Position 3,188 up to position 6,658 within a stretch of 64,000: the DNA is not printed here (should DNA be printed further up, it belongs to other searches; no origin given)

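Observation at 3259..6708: Conserved bipartite motif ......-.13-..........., plus a second CGTCAA core ~41-42 bp upstream, in front of both beta-helix paralogs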

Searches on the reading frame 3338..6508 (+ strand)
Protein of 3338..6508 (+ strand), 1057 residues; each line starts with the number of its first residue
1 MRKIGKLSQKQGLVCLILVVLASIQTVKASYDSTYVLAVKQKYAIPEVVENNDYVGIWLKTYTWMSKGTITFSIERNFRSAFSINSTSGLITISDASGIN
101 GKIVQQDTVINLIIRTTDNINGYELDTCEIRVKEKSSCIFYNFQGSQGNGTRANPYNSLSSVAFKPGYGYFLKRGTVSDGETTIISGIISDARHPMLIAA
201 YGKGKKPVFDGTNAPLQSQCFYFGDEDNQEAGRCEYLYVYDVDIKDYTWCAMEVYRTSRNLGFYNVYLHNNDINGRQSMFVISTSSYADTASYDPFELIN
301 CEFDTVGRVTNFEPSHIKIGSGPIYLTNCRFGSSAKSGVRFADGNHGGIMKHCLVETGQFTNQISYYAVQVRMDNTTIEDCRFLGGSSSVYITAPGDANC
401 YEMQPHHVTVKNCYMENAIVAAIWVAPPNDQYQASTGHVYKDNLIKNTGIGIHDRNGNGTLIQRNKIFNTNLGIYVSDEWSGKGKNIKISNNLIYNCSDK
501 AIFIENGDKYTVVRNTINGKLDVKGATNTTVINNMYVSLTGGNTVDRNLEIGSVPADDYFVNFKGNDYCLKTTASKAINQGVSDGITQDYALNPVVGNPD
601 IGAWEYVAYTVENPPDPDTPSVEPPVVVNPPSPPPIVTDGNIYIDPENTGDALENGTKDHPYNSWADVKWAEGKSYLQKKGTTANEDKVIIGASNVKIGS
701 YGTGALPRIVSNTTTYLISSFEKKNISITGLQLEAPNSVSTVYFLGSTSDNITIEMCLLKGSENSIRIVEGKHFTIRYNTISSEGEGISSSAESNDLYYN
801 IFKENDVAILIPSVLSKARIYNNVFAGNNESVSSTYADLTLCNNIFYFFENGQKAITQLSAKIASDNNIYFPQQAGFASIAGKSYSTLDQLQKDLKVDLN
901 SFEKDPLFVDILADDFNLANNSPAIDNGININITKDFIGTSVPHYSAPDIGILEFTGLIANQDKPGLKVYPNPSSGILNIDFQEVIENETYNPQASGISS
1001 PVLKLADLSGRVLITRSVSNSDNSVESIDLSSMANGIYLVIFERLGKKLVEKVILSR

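Call 7: search_protein_families(library=pfam, proteins=[window:3338-6508:+])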
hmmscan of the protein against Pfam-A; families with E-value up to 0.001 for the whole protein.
window:3338-6508:+ (1057 aa): 3 families
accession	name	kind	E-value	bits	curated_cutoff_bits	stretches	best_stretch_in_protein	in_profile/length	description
PF13229.12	Beta_helix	-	9.9e-12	45.2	25.9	2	368-534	2-156/158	Right handed beta helix region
PF18962.6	Por_Secre_tail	-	1.4e-11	45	27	1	969-1054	1-74/75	Secretion system C-terminal sorting domain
PF05048.19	NosD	-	1e-10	41.9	23.6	1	742-835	84-179/212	Periplasmic copper-binding protein (NosD)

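Call 13: find_homologous_proteins(query=window:3338-6508:+, max_evalue=1e-20)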
Query window:3338-6508:+ (1057 aa): 48 proteins with E <= 1e-20 among 8000 candidates.
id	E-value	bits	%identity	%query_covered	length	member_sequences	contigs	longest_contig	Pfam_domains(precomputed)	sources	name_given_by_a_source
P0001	0.0e+0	2194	90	100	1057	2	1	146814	PF18962.8,PF05048.20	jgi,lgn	jgi:hypothetical protein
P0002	1.7e-291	988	46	55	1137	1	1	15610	PF13229.13,PF18962.8,PF00028.24,PF05048.20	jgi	jgi:hypothetical protein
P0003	2.5e-252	858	41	59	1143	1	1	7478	PF23592.1,PF18962.8,PF00028.24,PF05048.20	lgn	-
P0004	1.6e-239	816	41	57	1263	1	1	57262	PF13229.13,PF23592.1,PF18962.8,PF00028.24,PF05048.20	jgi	jgi:hypothetical protein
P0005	1.7e-235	803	43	57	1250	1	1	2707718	PF13229.13,PF23592.1,PF18962.8,PF00028.24,PF05048.20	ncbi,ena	-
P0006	2.1e-226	772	42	57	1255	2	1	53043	PF23592.1,PF18962.8,PF00028.24,PF05048.20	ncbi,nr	ncbi:MAG: cadherin domain-containing protein [Bacteroidales bacterium]|nr:cadherin domain-containing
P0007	2.4e-215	736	40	59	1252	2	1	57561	PF13229.13,PF23592.1,PF18962.8,PF00028.24,PF05048.20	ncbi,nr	ncbi:MAG: cadherin domain-containing protein [Bacteroidales bacterium]|nr:cadherin domain-containing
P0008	4.0e-211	722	42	58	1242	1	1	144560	PF13229.13,PF23592.1,PF18962.8,PF00028.24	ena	-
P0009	4.3e-171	589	37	60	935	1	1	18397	PF23592.1,PF00028.24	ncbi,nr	ncbi:MAG: cadherin domain-containing protein, partial [Bacteroidales bacterium]|nr:cadherin domain-c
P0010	2.9e-168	580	51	55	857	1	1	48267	PF13229.13,PF13385.14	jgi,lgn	-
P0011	3.2e-161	557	42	65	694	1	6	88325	PF18962.8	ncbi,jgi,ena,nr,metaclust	ncbi:MAG: hypothetical protein A2W90_14395 [Bacteroidetes bacterium GWF2_42_66]|nr:MAG: hypothetical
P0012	1.3e-155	538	48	55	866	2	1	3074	PF13385.14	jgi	jgi:hypothetical protein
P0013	2.8e-153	530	48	54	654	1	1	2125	PF05048.20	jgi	-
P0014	1.1e-147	512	42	62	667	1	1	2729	-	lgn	-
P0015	2.0e-136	475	42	56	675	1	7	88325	PF13229.13,PF18962.8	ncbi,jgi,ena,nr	ncbi:MAG: hypothetical protein A2W90_14385 [Bacteroidetes bacterium GWF2_42_66]|nr:MAG: hypothetical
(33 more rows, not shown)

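Call 14: find_encoding_contigs(protein=P0001, flank=10000, max_places=4)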
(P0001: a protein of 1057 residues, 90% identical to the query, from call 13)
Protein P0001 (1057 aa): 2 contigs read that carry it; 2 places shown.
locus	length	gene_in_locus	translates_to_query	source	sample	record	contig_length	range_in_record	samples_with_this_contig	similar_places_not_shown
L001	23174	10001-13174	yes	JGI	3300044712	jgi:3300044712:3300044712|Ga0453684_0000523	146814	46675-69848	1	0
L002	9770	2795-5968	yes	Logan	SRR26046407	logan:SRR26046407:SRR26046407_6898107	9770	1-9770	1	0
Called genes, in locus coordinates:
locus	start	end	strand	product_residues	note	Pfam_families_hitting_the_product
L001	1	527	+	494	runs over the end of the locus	-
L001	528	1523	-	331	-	PF01073:3Beta_HSD, PF01370:Epimerase, PF02719:Polysacc_synt_2, PF05368:NmrA (faint), PF16363:GDP_Man_Dehyd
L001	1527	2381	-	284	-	-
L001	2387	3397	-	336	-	PF01408:GFO_IDH_MocA, PF02894:GFO_IDH_MocA_C, PF22725:GFO_IDH_MocA_C3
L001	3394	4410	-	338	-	PF04007:DUF354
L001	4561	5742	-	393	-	PF07470:Glyco_hydro_88 (faint)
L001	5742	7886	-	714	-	PF08240:ADH_N (faint), PF03721:UDPG_MGDP_dh_N (faint), PF00107:ADH_zinc_N, PF01408:GFO_IDH_MocA, PF02894:GFO_IDH_MocA_C (weak), PF22725:GFO_IDH_MocA_C3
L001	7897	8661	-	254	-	PF04794:YdjC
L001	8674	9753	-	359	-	PF13692:Glyco_trans_1_4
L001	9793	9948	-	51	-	-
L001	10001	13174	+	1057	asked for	PF05048:NosD, PF18962:Por_Secre_tail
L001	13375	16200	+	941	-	PF21294:Polysacc_lyase_14, PF00041:fn3, PF25833:Fn3_SaeA_3rd (faint), PF00041:fn3 (weak), PF13385:Laminin_G_3, PF18962:Por_Secre_tail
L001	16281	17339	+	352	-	PF10340:Say1_Mug180, PF20434:BD-FAE (faint), PF07859:Abhydrolase_3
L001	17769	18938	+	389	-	PF13727:CoA_binding_3, PF02397:Bac_transf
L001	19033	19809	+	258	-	PF02563:Poly_export, PF22461:SLBB_2, PF10531:SLBB (weak)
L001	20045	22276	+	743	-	PF13807:GNVR, PF10609:ParA (faint), PF01656:CbiA (weak), PF13614:AAA_31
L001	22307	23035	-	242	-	PF00149:Metallophos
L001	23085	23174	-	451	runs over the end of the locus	PF02812:ELFV_dehydrog_N, PF00208:ELFV_dehydrog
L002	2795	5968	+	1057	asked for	PF05048:NosD, PF18962:Por_Secre_tail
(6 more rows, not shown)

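Call 21: find_encoding_contigs(protein=P0002, flank=6000, max_places=2)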
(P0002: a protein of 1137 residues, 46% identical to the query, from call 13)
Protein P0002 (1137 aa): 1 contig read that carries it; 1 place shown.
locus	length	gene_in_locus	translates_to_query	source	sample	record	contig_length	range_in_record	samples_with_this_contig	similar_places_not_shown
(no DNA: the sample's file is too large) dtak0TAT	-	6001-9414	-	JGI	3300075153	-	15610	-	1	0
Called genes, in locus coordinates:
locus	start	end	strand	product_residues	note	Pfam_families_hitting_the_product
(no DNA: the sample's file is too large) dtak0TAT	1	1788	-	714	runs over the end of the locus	PF00107:ADH_zinc_N, PF01408:GFO_IDH_MocA, PF02894:GFO_IDH_MocA_C (weak), PF22725:GFO_IDH_MocA_C3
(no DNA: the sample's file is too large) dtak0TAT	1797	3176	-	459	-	PF27533:CapK_C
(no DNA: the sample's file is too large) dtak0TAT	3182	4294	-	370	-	PF13692:Glyco_trans_1_4 (weak)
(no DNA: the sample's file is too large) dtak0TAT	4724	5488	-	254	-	PF04794:YdjC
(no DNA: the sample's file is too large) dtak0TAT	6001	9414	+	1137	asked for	PF05048:NosD (weak), PF13229:Beta_helix, PF00028:Cadherin (weak), PF05048:NosD, PF13229:Beta_helix (weak), PF18962:Por_Secre_tail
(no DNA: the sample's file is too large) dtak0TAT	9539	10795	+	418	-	-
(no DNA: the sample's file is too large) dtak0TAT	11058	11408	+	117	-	?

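Call 22: find_encoding_contigs(protein=P0010, flank=6000, max_places=2)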
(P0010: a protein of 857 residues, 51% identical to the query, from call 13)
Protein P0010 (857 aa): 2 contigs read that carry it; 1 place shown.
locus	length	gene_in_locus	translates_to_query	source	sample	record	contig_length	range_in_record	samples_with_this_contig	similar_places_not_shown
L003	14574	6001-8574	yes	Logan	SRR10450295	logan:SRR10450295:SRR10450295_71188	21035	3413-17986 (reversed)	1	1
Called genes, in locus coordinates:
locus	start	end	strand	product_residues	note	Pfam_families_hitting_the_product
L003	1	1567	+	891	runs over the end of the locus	PF20155:TMP_3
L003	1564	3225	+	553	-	-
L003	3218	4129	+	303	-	-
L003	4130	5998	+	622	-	-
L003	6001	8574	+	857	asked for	PF13385:Laminin_G_3, PF13229:Beta_helix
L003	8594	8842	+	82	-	-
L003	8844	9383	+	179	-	PF05838:Glyco_hydro_108, PF09374:PG_binding_3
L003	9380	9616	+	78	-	-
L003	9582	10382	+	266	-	PF00149:Metallophos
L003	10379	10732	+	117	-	-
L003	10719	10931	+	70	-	-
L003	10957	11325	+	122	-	-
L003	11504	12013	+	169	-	PF05551:zf-His_Me_endon (faint), PF13392:HNH_3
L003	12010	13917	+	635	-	PF03629:SASA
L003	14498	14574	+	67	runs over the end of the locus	-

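Call 23: find_encoding_contigs(protein=P0005, flank=10000, max_places=2)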
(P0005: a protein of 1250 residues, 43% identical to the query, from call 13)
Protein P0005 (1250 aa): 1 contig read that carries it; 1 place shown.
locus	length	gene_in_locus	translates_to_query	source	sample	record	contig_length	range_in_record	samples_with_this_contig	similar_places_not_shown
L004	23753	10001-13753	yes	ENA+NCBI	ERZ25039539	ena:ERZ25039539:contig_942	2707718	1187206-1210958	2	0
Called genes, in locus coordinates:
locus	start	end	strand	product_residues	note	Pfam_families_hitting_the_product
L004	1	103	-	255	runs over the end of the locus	PF03808:Glyco_tran_WecG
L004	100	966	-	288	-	-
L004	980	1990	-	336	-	PF01408:GFO_IDH_MocA, PF02894:GFO_IDH_MocA_C, PF22725:GFO_IDH_MocA_C3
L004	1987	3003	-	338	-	PF04007:DUF354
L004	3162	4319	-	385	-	PF13439:Glyco_transf_4, PF13579:Glyco_trans_4_4 (weak), PF00534:Glycos_transf_1, PF13692:Glyco_trans_1_4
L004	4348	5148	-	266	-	PF04794:YdjC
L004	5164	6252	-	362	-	PF13692:Glyco_trans_1_4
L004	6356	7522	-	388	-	PF07470:Glyco_hydro_88 (faint)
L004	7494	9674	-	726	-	PF00107:ADH_zinc_N, PF01408:GFO_IDH_MocA, PF02894:GFO_IDH_MocA_C (weak), PF22725:GFO_IDH_MocA_C3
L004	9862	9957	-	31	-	-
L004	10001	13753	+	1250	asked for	PF13229:Beta_helix, PF23592:Cadherin_CELSR2_9th (faint), PF00028:Cadherin, PF05048:NosD, PF18962:Por_Secre_tail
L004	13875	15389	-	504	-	-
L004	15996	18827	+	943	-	PF21294:Polysacc_lyase_14, PF16656:Pur_ac_phosph_N (faint), PF25833:Fn3_SaeA_3rd (faint), PF00041:fn3, PF13385:Laminin_G_3, PF18962:Por_Secre_tail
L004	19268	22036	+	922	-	PF21294:Polysacc_lyase_14, PF16656:Pur_ac_phosph_N (faint), PF25833:Fn3_SaeA_3rd (faint), PF00041:fn3 (weak), PF13385:Laminin_G_3, PF18962:Por_Secre_tail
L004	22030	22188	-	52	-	-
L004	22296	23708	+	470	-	PF13727:CoA_binding_3, PF02397:Bac_transf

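Call 29: find_related_loci(query=A4, collection=genome_contigs, flank=10000)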
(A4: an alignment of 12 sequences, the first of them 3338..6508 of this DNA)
Query A4 (1057 aa) in genome_contigs; peptide patterns used: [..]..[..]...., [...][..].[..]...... (x = any residue, [..] = any of these).
248 stretches matched a pattern; 11 encode a relative of the query (tblastn E <= 1e-3); 9 distinct loci.
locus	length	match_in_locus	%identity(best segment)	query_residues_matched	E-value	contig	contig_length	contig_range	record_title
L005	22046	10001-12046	45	3-1029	2e-162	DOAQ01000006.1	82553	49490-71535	MAG TPA_asm: Prolixibacteraceae bacterium isolate UBA12447 contig_4229, whole genome shotgun sequence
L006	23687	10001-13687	40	27-1055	5e-132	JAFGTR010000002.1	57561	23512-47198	MAG: Bacteroidales bacterium isolate Zod_Metabat.988 k87_28738, whole genome shotgun sequence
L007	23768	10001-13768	42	1-1057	2e-131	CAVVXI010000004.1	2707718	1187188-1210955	MAG: uncultured Bacteroidales bacterium isolate MFD05442.bin.1.81 genome assembly, contig: contig_942, whole genome shot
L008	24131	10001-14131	39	16-1055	9e-126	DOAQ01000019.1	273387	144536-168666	MAG TPA_asm: Prolixibacteraceae bacterium isolate UBA12447 contig_351, whole genome shotgun sequence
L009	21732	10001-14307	39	6-1055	2e-116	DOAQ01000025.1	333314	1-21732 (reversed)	MAG TPA_asm: Prolixibacteraceae bacterium isolate UBA12447 contig_1288, whole genome shotgun sequence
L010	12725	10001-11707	40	28-955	3e-111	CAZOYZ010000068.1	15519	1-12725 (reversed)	MAG TPA_asm: uncultured Prolixibacteraceae bacterium isolate SRP192927_co3_115 genome assembly, contig: NODE_8660_length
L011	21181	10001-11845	38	16-955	6e-110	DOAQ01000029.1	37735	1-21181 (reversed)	MAG TPA_asm: Prolixibacteraceae bacterium isolate UBA12447 contig_107, whole genome shotgun sequence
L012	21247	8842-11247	35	6-1057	3e-85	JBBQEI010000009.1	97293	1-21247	MAG: Bacteroidales bacterium isolate Co_metawrap_1113 Cmw_1113_k141_24540746_length_97293_cov_24.7454, whole genome shot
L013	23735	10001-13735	42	12-1055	1e-139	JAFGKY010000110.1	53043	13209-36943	MAG: Bacteroidales bacterium isolate Zod_Metabat.37 k87_8406219, whole genome shotgun sequence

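Call 41: find_encoding_contigs(protein=P0004, flank=10000, max_places=1)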
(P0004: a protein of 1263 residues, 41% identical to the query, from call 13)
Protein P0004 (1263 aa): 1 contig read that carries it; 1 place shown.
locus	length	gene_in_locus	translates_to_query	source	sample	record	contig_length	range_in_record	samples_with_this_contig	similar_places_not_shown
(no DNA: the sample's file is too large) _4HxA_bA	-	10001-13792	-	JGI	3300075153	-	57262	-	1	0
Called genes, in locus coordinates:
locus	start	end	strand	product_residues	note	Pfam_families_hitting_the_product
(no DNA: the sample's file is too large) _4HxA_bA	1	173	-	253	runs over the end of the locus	PF03808:Glyco_tran_WecG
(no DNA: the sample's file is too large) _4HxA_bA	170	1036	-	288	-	-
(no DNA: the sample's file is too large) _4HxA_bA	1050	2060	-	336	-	PF01408:GFO_IDH_MocA, PF02894:GFO_IDH_MocA_C, PF22725:GFO_IDH_MocA_C3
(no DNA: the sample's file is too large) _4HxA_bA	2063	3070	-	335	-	PF04007:DUF354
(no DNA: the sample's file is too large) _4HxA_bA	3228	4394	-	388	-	PF13439:Glyco_transf_4 (weak), PF00534:Glycos_transf_1, PF13692:Glyco_trans_1_4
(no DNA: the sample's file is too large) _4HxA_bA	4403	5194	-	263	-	PF04794:YdjC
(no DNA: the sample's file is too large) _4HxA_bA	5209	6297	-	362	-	PF13692:Glyco_trans_1_4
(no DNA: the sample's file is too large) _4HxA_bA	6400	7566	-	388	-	PF07470:Glyco_hydro_88 (faint), PF09492:Pec_lyase (faint)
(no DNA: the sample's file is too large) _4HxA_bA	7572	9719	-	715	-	PF00107:ADH_zinc_N, PF01408:GFO_IDH_MocA, PF02894:GFO_IDH_MocA_C (weak), PF22725:GFO_IDH_MocA_C3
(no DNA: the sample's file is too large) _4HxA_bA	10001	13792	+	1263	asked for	PF05048:NosD, PF13229:Beta_helix, PF00028:Cadherin, PF23592:Cadherin_CELSR2_9th (weak), PF00028:Cadherin, PF05048:NosD, PF18962:Por_Secre_tail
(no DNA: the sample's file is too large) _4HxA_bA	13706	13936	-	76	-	-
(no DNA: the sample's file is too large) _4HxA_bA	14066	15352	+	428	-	-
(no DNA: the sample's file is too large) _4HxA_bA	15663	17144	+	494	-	?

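Call 42: find_encoding_contigs(protein=P0008, flank=10000, max_places=1)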
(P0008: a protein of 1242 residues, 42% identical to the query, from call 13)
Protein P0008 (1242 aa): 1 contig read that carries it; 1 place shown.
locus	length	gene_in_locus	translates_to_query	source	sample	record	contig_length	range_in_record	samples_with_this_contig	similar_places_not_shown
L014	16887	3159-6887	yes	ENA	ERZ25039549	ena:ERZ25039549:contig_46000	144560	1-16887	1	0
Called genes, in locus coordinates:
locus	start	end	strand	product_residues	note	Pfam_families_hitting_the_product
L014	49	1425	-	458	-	PF27533:CapK_C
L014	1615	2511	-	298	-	PF00534:Glycos_transf_1, PF13692:Glyco_trans_1_4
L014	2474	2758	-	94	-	-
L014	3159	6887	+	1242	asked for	PF23592:Cadherin_CELSR2_9th (faint), PF13229:Beta_helix (weak), PF00028:Cadherin, PF13229:Beta_helix (weak), PF18962:Por_Secre_tail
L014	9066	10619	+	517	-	PF00028:Cadherin, PF05048:NosD, PF18962:Por_Secre_tail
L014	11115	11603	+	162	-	-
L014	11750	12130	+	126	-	-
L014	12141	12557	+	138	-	PF02397:Bac_transf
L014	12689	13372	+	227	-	PF02563:Poly_export, PF10531:SLBB (weak), PF22461:SLBB_2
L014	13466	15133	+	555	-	PF02706:Wzz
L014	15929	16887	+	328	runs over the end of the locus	PF16841:CBM60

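Call 43: find_encoding_contigs(protein=P0006, flank=10000, max_places=1)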
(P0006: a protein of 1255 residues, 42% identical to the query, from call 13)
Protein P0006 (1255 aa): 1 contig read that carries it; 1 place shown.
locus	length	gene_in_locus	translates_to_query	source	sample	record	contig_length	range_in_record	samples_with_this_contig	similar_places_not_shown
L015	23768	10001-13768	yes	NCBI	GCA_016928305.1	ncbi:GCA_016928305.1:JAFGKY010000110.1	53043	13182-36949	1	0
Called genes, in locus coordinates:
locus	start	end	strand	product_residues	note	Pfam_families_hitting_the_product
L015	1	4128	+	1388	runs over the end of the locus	PF21294:Polysacc_lyase_14, PF16655:PhoD_N (faint), PF16656:Pur_ac_phosph_N (faint), PF24489:Ig_J_second (faint), PF00041:fn3, PF00041:fn3, PF13385:Laminin_G_3, PF18962:Por_Secre_tail, +5 more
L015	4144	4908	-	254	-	PF04794:YdjC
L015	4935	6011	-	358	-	PF13692:Glyco_trans_1_4 (weak)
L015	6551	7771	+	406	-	-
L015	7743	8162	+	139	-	PF00132:Hexapep, PF14602:Hexapep_2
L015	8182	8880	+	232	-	PF03808:Glyco_tran_WecG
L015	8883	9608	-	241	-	PF02397:Bac_transf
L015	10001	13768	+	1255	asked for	PF23592:Cadherin_CELSR2_9th (faint), PF05048:NosD (weak), PF00028:Cadherin, PF05048:NosD (weak), PF18962:Por_Secre_tail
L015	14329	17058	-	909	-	PF18962:Por_Secre_tail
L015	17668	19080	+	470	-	PF13727:CoA_binding_3, PF02397:Bac_transf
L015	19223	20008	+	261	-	PF02563:Poly_export, PF22461:SLBB_2 (weak), PF10531:SLBB (faint)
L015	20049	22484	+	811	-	PF01656:CbiA (faint), PF02706:Wzz, PF13807:GNVR (weak), PF13614:AAA_31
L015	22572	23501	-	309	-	-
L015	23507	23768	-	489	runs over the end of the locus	PF03062:MBOAT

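Call 70: search_solved_structures(query=window:3338-6508:+, max_evalue=0.01)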
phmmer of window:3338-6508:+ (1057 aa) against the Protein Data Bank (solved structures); distinct sequences matched with E-value up to 0.01: 0.
